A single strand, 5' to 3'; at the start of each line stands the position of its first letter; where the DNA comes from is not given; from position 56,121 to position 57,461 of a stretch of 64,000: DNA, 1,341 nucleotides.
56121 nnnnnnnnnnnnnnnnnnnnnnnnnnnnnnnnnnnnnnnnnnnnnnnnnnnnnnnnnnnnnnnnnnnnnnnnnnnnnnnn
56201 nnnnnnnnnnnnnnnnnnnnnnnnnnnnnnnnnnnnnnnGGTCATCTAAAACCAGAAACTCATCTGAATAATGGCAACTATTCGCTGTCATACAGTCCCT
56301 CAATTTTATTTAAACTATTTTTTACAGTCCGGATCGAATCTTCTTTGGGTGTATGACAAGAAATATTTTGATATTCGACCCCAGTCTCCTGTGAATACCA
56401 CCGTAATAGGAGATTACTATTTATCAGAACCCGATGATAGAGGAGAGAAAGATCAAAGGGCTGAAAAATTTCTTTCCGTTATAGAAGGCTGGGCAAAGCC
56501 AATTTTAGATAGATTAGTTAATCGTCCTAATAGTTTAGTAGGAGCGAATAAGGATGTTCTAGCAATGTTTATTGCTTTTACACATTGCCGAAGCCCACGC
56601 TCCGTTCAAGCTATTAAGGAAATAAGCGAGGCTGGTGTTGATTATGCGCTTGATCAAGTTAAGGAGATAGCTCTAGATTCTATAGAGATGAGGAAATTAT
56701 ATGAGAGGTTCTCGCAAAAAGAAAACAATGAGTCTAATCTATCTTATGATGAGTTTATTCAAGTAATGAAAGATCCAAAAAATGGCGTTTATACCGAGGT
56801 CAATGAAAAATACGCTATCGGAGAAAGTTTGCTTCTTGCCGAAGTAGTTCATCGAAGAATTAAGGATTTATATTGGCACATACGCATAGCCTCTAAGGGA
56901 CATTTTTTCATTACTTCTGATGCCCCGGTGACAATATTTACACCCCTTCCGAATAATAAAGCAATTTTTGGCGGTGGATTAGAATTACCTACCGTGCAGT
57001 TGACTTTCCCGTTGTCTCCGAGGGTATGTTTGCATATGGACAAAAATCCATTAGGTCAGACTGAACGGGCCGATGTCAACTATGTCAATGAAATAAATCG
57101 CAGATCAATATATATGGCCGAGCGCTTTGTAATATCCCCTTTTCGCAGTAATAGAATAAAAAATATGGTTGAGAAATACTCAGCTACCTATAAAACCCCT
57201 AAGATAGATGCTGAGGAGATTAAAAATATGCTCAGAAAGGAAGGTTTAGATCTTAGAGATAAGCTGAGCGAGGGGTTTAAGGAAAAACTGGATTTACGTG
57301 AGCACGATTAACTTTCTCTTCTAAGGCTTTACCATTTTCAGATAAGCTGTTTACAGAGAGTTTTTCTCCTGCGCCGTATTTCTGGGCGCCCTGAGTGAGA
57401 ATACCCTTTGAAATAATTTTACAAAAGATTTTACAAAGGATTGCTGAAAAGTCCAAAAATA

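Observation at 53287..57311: Candidate undescribed four-gene defence/exclusion system: glycosylase-like + SIR2-like + fused MNT-HEPN + DUF4238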

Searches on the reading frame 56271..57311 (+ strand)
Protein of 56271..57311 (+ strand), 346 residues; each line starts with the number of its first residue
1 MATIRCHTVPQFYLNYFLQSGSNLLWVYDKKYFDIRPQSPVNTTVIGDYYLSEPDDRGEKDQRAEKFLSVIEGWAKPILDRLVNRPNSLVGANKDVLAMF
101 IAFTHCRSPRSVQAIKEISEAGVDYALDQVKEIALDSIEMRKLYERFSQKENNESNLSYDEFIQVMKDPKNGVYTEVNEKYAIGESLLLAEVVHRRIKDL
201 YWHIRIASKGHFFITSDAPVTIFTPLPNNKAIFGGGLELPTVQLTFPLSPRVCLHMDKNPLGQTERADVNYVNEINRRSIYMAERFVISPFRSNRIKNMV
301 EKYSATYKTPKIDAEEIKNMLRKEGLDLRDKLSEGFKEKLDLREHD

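Call 3: search_protein_families(library=pfam, proteins=[window:56271-57311:+], max_evalue=0.1)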
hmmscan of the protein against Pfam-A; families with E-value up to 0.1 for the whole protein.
window:56271-57311:+ (346 aa): 1 family
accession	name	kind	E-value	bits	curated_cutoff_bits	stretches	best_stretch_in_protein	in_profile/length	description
PF14022.11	DUF4238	-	2.1e-42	145.9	27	1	7-289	3-277/281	Protein of unknown function (DUF4238)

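Call 4: search_protein_families(library=padloc, proteins=[window:56271-57311:+], max_evalue=0.1)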
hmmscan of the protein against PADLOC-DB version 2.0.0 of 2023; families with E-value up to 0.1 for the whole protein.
window:56271-57311:+ (346 aa): 0 families

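Call 5: search_protein_families(library=ncbifam, proteins=[window:56271-57311:+], max_evalue=0.1)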
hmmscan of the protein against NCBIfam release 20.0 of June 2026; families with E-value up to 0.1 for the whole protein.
window:56271-57311:+ (346 aa): 1 family
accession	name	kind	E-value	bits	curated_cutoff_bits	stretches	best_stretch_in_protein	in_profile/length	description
NF041006.2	cell_div_CdvC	equivalog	0.045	12.6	650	0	98-182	280-362/370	cell division protein CdvC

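Call 6: search_protein_families(library=phrogs, proteins=[window:56271-57311:+], max_evalue=0.1)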
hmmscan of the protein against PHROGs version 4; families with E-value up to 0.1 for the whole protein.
window:56271-57311:+ (346 aa): 0 families

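Call 15: find_encoding_contigs(protein=window:56271-57311:+, flank=10000, max_places=5)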
Protein window:56271-57311:+ (346 aa): 8 contigs read that carry it; 5 places shown.
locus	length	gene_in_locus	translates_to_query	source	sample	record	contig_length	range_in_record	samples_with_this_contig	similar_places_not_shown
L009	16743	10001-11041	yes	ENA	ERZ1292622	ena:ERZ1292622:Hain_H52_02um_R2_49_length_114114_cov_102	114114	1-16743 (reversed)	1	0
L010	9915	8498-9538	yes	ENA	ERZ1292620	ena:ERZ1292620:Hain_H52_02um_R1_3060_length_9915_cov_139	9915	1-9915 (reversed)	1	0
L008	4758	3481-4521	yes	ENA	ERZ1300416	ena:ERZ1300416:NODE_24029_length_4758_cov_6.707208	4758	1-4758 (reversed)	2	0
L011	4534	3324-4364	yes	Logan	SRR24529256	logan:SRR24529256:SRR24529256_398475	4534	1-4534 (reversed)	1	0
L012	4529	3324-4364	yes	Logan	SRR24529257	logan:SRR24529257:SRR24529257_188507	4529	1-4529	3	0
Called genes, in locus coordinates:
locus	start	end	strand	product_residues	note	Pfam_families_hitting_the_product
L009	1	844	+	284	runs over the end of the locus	PF02481:DNA_processg_A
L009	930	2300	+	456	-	PF07916:TraG_N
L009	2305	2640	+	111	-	PF01381:HTH_3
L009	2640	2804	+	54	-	-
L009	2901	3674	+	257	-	-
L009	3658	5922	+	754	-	PF02534:T4SS-DNA_transf (faint), PF10412:TrwB_AAD_bind (faint), PF12696:TraG-D_C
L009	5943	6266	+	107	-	-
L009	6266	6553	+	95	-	PF07178:TraL (weak)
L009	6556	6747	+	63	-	PF14373:Imm_superinfect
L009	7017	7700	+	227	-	-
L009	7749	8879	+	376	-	-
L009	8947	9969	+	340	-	PF18765:Polbeta (faint), PF18734:HEPN_AbiU2 (weak)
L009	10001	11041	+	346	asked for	PF14022:DUF4238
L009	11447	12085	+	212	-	PF05309:TraE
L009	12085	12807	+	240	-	-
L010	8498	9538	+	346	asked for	PF14022:DUF4238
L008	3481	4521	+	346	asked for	PF14022:DUF4238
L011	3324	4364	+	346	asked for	PF14022:DUF4238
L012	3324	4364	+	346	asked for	PF14022:DUF4238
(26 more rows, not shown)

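Call 33: find_related_loci(query=window:56271-57311:+, collection=genome_contigs, flank=8000)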
Query window:56271-57311:+ (346 aa) in genome_contigs; peptide patterns used: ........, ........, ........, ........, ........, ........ (x = any residue, [..] = any of these).
35 stretches matched a pattern, but none encodes a relative of the query by tblastn (E <= 1e-3).

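Call 46: search_solved_structures(query=window:56271-57311:+, max_evalue=1)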
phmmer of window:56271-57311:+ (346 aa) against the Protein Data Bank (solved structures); distinct sequences matched with E-value up to 1: 2.
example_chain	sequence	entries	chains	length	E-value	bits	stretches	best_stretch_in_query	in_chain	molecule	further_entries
8g8k_A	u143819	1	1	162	0.057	15.5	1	144-209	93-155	Putative isocitrate lyase subunit B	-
6edw_A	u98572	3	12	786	0.78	11.8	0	146-208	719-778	Isocitrate lyase 2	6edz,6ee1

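Call 49: search_protein_representatives(protein=window:56271-57311:+)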
Query: 346 residues. Proteins with E-value up to 0.001 (for the whole library): 2364; up to 1e-10: 713; up to 1e-30: 78. The best 150 are listed.
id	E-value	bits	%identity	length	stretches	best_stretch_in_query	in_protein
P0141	6.5e-102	357.2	48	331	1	1-326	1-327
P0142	3.0e-79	282.8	45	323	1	1-324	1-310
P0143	3.7e-78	279.2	42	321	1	4-322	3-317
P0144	2.4e-77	276.5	55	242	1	1-240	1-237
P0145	6.4e-73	261.9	47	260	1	4-255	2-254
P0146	2.2e-68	247.0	37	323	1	4-322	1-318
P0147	2.4e-65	237.1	36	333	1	2-320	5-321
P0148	3.4e-65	236.6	47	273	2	175-320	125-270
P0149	3.9e-65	236.4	39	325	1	1-323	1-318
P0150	3.0e-63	230.2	37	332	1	3-324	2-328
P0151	1.8e-55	204.6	32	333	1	4-323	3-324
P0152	1.7e-54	201.4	39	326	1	1-323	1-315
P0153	1.5e-53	198.2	35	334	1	2-318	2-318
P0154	4.3e-53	196.8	34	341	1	3-321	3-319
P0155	9.1e-53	195.7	37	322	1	4-323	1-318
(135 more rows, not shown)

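Call 56: find_related_loci(query=A3, collection=genome_contigs, flank=8000)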
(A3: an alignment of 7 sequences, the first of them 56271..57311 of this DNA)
Query A3 (346 aa) in genome_contigs; peptide patterns used: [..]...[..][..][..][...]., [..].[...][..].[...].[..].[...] (x = any residue, [..] = any of these).
24 stretches matched a pattern; 6 encode a relative of the query (tblastn E <= 1e-3); 6 distinct loci.
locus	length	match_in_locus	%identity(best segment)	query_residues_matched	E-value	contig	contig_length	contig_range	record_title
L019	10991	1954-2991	75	1-346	0e+0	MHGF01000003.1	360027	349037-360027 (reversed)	MAG: Omnitrophica WOR_2 bacterium GWF2_43_52 gwf2_scaffold_118, whole genome shotgun sequence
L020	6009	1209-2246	74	1-346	0e+0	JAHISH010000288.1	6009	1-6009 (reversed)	MAG: Candidatus Omnitrophota bacterium isolate MM_PC_MetaG.mb.163 MM_PC_MetaG.mb.163_k141_1956216, whole genome shotgun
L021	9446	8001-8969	50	1-323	1e-108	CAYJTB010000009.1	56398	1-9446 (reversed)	MAG TPA_asm: uncultured bacterium isolate ERP125453_co1_402 genome assembly, contig: NODE_376_length_56398_cov_9.023463,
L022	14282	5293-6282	46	1-330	5e-90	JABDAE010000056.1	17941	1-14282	MAG: Chlamydiae bacterium isolate BWOrgHeat_Nextera60_MAG4 3300020636.a:Ga0206944_1082, whole genome shotgun sequence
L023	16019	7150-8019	28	4-293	4e-22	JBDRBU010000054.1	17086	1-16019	MAG: Candidatus Firestonebacteria bacterium isolate MEGAHIT-group-1.147 k141_2070179, whole genome shotgun sequence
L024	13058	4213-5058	25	4-287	7e-17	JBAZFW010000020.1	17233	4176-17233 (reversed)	MAG: Patescibacteria group bacterium isolate SO_2017_LW3_29 NODE_9011_length_17233_cov_4.207646_LW162_2017, whole genome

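Call 61: search_protein_families(library=pfam, proteins=[L019:1011-1805:+, L019:3627-5519:+, L019:5489-6937:+, L019:403-684:+, L020:20-1138:+, L020:2835-3293:+, L020:3298-5979:+], max_evalue=0.01)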
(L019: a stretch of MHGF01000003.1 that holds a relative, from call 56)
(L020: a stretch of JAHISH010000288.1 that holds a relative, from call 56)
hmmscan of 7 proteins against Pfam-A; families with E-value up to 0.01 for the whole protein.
L019:1011-1805:+ (264 aa): 0 families

L019:3627-5519:+ (630 aa): 36 families (the best 25 are shown)
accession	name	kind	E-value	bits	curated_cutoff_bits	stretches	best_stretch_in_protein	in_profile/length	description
PF00005.33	ABC_tran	-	3e-52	177.3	25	2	20-185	2-137/137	ABC transporter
PF13304.12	AAA_21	-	4.8e-16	60.1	27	1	349-366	3-20/304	AAA domain, putative AbiEii toxin, Type IV TA system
PF16326.10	ABC_tran_CTD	-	4.8e-16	59.2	32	1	558-627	1-69/69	ABC transporter C-terminal domain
PF12848.13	ABC_tran_Xtn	-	9.7e-11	42.1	25.9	1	224-301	1-80/85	ABC transporter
PF02463.25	SMC_N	-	3e-10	40.3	40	1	347-503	26-205/220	RecF/RecN/SMC N terminal domain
PF13191.12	AAA_16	-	5.3e-10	40.5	32.6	1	350-484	29-157/167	AAA ATPase domain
PF13401.12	AAA_22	-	1.3e-07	32.4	27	1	350-483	10-108/130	AAA domain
PF13555.12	AAA_29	-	2.3e-07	30.9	27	0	338-362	12-39/61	P-loop containing region of AAA domain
PF13604.12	AAA_30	-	5.7e-06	26.6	27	0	349-404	22-77/191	AAA domain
PF02367.23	TsaE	-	2.1e-05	24.9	26.6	0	22-56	14-48/128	Threonylcarbamoyl adenosine biosynthesis protein TsaE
PF01926.29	MMR_HSR1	-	3.1e-05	24.5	21.9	0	31-82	1-46/113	50S ribosome-binding GTPase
PF05729.18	NACHT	-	3.8e-05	24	26.7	0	350-370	5-25/167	NACHT domain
PF00004.35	AAA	-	6.2e-05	23.9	21.2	0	33-56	2-25/131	ATPase family associated with various cellular activities (AAA)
PF13173.12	AAA_14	-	7.7e-05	23.1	27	0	348-392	5-47/129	AAA domain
PF01637.24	ATPase_2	-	8.9e-05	22.8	33.2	0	350-402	25-69/225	ATPase domain predominantly from Archaea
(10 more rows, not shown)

L019:5489-6937:+ (482 aa): 0 families

L019:403-684:+ (93 aa): 0 families

L020:20-1138:+ (372 aa): 3 families
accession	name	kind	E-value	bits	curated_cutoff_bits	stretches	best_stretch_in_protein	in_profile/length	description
PF06114.19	Peptidase_M78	-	3.9e-09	36.8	22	1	270-321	43-94/123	IrrE N-terminal-like domain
PF01381.28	HTH_3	-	8.7e-09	35.7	23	1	36-87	3-54/55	Helix-turn-helix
PF13560.12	HTH_31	-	0.0011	19.6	27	1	39-86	11-59/64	Helix-turn-helix domain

L020:2835-3293:+ (152 aa): 0 families

L020:3298-5979:+ (893 aa): 2 families
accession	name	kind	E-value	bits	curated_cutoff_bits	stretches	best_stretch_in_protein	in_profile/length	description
PF17167.11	Glyco_hydro_94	-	1.1e-24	87.3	27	2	610-791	229-416/420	Glycosyl hydrolase 94 superfamily, catalytic domain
PF06165.18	GH94_b-supersand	-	1.2e-11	45.1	23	1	63-283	41-251/251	Glycosyl hydrolase 94, supersandwich domain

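Call 64: search_protein_families(library=pfam, proteins=[L021:7038-7973:+, L021:6506-6949:+, L022:3755-4891:+, L022:587-3205:+, L022:6955-7902:+, L022:7906-9591:+], max_evalue=0.01)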
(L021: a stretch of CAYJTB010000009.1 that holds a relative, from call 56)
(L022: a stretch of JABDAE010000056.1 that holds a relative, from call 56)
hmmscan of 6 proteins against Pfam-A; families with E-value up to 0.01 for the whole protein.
L021:7038-7973:+ (311 aa): 0 families

L021:6506-6949:+ (147 aa): 1 family
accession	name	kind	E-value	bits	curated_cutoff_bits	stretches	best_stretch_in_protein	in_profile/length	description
PF11124.14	Pho86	-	0.0035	17.2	29.3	0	21-72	75-130/291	Inorganic phosphate transporter chaperone Pho86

L022:3755-4891:+ (378 aa): 0 families

L022:587-3205:+ (872 aa): 3 families
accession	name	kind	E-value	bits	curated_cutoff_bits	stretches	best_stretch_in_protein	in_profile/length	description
PF00873.25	ACR_tran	-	3.9e-161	538.5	28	3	194-628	274-707/1021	AcrB/AcrD/AcrF family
PF03176.21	MMPL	-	0.0017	17.8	20.5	0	213-419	103-306/333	MMPL family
PF07715.20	Plug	-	0.0035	18.3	23.9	0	153-193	15-55/107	TonB-dependent Receptor Plug Domain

L022:6955-7902:+ (315 aa): 3 families
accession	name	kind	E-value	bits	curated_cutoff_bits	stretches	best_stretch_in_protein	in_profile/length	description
PF21068.3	ATPgraspMvdD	-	1.5e-14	54.6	27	1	1-115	1-120/121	MvdD pre-ATP grasp domain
PF08443.16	RimK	-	2.7e-05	24.3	21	1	118-308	1-186/188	RimK-like ATP-grasp domain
PF02955.21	GSH-S_ATP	-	0.001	18.9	23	1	131-166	8-42/175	Prokaryotic glutathione synthetase, ATP-grasp domain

L022:7906-9591:+ (561 aa): 0 families

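Call 86: predict_structure(alignment_id=A2)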
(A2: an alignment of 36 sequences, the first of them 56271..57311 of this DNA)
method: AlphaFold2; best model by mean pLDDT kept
length: 346 residues; sequences in the alignment: 36
mean_pLDDT: 91.8   pTM: 0.87
mean pLDDT of the five models: 91.8, 91.2, 90.7, 90.7, 89.4
residues with pLDDT >= 90: 293; 70-90: 29; 50-70: 13; < 50: 11
segments of 3 or more residues with pLDDT < 50: 336-346
pLDDT, mean of each block of 10 residues (from residue 1): 93 98 98 98 97 91 96 98 94 95 98 97 93 91 89 79 91 90 97 97 97 98 95 93 98 97 95 98 98 98 94 94 72 48 37
secondary structure, 60 per line:
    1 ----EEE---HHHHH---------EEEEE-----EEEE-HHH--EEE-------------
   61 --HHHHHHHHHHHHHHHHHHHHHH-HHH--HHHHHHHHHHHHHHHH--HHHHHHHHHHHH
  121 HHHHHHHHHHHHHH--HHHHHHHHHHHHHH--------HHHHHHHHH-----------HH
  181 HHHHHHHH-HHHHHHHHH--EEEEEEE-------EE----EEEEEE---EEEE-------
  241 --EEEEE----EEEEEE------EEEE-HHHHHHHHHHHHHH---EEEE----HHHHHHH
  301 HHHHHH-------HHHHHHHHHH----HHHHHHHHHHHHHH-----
elements in order: E5-7 H11-15 E25-29 E35-38 E45-47 H63-84 H91-106 H109-134 H137-150 H159-167 H179-188 H190-198 E201-207 E221-226 E230-233 E243-247 E252-257 E264-267 H269-282 E286-289 H294-306 H314-323 H328-341

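Call 97: search_dna_similar(query=window:56271-57311:+, collection=phages, mode=protein, max_evalue=0.001, max_rows=12)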
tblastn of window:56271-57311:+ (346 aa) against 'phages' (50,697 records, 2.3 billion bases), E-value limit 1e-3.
No match.

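Call 98: search_dna_similar(query=window:56271-57311:+, collection=plasmids, mode=protein, max_evalue=0.001, max_rows=12)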
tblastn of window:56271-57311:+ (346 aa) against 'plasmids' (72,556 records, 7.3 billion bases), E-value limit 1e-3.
Records with a match: 13; places in all: 14; records where one place covers at least 80% of the query: 4.
Best place of each record, by identity: <60% 13.
By first word of the organism name: Bradyrhizobium 4; Rhizobium 3; Comamonas 1; Streptomyces 1; Agrobacterium 1; Deinococcus 1; Neorhizobium 1; Rhodococcus 1.
By predicted mobility (MOB-suite, as given by PLSDB): conjugative 8; non-mobilizable 4; mobilizable 1.
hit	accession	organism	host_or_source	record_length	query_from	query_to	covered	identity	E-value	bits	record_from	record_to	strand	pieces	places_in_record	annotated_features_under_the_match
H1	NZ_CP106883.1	Comamonas endophytica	Indosasa shibataeoides,cell culture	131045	5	311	89%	24.9%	4e-8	62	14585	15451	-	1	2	none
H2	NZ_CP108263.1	Streptomyces sp. NBC_00053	-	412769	5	285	81%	26.4%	8e-6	55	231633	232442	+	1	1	DUF4238 domain-containing protein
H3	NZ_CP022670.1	Rhizobium leguminosarum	single cell,root nodules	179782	3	262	75%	27.3%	3e-7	60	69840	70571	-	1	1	DUF4238 domain-containing protein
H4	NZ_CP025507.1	Rhizobium leguminosarum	Pisum sativum,pea nodule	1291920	3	262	75%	27.3%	3e-7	60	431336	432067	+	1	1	record has no annotation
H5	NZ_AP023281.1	Agrobacterium vitis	Vitis vinifera,grapevine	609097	2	287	83%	24.2%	3e-4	50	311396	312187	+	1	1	DUF4238 domain-containing protein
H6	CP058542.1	Deinococcus sp. D7000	seawater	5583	5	289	82%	22.7%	4e-7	59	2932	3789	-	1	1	DUF4238 domain-containing protein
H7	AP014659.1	Bradyrhizobium diazoefficiens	-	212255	7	254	72%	25.8%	7e-6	56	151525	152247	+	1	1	uncharacterized protein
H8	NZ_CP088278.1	Bradyrhizobium barranii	Glycine max cv. AC Glengarry,cell ...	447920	7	254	72%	25.8%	8e-6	56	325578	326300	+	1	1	DUF4238 domain-containing protein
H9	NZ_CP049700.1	Bradyrhizobium barranii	Glycine max cv. AC Glengarry,cell ...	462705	7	254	72%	25.8%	8e-6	56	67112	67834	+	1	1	DUF4238 domain-containing protein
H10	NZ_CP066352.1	Bradyrhizobium japonicum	Glycine max,DNA isolated from pure ...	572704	7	254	72%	25.8%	8e-6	56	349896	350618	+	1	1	DUF4238 domain-containing protein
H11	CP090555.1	Neorhizobium galegae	Galega,Cell culture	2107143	36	289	73%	25.1%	1e-4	52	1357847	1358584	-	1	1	none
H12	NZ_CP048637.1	Rhizobium oryzihabitans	cell,root,the root of rice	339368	3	257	74%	22.8%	4e-6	56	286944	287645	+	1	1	DUF4238 domain-containing protein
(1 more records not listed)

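Call 109: find_related_loci(query=A3, collection=viral_contigs, flank=6000)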
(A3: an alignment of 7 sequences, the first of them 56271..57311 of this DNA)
Query A3 (346 aa) in viral_contigs; peptide patterns used: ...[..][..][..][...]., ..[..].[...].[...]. (x = any residue, [..] = any of these).
42 stretches matched a pattern; 2 encode a relative of the query (tblastn E <= 1e-3); 2 distinct loci.
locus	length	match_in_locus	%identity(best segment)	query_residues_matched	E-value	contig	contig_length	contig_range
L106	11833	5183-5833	27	58-287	2e-12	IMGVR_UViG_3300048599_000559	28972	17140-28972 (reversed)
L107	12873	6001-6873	24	7-297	5e-9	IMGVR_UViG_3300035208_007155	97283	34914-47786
